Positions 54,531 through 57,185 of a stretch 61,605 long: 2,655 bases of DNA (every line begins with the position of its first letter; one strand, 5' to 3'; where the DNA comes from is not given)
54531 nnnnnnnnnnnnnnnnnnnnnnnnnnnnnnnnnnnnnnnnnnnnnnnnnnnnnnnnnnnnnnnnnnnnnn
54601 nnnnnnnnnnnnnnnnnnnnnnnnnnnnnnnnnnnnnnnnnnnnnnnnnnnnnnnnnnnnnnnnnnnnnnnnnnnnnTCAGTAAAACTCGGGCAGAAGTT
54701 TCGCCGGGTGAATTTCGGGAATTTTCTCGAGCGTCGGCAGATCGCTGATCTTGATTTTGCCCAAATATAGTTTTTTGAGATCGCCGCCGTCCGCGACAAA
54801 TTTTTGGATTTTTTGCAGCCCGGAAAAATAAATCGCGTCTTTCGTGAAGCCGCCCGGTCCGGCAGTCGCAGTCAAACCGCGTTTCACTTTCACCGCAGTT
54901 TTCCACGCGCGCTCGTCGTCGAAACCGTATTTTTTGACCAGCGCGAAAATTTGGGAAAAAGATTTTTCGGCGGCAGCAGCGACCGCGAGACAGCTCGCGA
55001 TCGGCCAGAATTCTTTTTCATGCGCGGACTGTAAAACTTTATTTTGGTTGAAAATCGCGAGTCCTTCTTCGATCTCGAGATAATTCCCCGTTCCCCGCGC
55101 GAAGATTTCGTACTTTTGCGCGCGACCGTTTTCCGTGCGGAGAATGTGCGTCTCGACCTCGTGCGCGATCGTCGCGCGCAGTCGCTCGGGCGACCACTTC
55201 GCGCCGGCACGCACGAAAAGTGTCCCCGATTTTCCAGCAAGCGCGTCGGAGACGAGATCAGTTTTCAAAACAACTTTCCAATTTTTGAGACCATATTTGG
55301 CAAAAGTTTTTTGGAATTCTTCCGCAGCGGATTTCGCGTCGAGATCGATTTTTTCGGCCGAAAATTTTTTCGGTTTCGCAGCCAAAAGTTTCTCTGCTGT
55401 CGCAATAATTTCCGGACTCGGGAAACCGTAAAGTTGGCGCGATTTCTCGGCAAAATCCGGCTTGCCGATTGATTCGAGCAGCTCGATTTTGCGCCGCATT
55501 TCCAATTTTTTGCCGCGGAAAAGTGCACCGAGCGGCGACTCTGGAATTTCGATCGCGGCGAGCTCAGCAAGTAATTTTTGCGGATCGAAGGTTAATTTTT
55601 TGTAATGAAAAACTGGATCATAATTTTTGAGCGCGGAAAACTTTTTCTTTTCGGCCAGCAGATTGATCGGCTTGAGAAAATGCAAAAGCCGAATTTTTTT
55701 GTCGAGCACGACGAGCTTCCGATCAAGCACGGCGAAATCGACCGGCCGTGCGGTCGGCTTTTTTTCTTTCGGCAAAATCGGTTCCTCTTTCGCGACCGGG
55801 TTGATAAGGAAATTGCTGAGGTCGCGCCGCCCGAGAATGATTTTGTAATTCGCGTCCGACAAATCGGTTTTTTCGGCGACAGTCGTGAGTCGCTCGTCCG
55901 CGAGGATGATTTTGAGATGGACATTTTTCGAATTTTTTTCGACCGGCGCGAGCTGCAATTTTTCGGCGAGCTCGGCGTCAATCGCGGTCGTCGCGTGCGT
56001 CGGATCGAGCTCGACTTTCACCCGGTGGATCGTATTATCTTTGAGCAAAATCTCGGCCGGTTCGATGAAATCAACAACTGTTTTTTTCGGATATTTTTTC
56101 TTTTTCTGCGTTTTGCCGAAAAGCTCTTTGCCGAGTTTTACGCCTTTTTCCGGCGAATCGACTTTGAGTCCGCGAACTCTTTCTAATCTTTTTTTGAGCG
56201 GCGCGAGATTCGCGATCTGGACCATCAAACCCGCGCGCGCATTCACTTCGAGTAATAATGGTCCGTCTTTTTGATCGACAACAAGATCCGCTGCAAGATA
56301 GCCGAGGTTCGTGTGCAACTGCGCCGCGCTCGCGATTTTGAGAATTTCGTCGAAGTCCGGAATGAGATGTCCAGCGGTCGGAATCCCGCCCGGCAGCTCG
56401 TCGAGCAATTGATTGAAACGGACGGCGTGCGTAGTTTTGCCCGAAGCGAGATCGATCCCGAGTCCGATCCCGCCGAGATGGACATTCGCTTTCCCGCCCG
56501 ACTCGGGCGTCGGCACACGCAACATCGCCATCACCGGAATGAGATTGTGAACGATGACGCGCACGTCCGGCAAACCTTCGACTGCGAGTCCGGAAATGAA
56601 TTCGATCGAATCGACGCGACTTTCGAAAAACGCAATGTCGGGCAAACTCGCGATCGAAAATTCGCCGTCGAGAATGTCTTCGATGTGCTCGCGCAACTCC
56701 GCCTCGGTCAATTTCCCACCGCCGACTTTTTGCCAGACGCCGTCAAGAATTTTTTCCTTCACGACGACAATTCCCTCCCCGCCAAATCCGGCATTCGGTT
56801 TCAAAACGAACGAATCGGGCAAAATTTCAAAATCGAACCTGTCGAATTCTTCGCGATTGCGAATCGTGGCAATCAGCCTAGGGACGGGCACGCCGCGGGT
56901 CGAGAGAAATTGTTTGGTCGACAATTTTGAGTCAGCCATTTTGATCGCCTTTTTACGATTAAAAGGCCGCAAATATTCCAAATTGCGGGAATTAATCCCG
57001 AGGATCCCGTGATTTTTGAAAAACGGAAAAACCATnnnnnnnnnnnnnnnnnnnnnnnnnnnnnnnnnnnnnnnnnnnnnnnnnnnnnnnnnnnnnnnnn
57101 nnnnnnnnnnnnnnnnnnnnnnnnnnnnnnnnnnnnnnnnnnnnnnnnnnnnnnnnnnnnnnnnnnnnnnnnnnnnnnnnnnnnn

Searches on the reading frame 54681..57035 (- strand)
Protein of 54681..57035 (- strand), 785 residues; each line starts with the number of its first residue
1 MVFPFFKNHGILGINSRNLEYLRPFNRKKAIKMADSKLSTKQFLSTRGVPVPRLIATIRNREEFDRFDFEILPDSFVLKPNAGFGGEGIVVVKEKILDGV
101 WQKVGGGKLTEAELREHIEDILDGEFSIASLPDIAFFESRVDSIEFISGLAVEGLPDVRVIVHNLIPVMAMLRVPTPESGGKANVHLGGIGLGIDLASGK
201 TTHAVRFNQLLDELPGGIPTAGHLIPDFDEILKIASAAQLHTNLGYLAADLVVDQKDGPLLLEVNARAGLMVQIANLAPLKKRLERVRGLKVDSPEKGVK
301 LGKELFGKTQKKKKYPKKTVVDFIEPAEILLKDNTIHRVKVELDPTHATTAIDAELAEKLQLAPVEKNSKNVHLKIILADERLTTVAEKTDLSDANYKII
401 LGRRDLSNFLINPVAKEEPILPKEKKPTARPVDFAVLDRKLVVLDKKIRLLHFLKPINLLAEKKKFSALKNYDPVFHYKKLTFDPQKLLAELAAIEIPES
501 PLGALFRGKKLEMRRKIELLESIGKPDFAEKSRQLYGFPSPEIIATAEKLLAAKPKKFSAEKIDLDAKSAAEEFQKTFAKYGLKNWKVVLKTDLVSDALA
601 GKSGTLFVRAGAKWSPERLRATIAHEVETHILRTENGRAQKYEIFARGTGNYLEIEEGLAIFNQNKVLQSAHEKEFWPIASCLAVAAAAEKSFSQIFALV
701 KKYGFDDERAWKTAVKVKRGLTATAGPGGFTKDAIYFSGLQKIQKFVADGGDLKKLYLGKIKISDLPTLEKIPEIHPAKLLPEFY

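Call 96: search_protein_families(library=pfam, proteins=[window:54681-57035:-], max_evalue=0.00001)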
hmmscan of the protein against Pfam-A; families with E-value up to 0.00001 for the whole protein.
window:54681-57035:- (785 aa): 3 families
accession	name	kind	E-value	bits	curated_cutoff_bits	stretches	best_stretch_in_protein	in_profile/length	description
PF08014.17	MATCAP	-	1e-55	189.7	27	1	470-772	8-331/365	Microtubule-associated tyrosine carboxypeptidase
PF14397.11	ATPgrasp_ST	-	9.7e-52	176.3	31.4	1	17-288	2-277/278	Sugar-transfer associated ATP-grasp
PF02655.19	ATP-grasp_3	-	1.3e-06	29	23.2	0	35-95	2-53/160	ATP-grasp domain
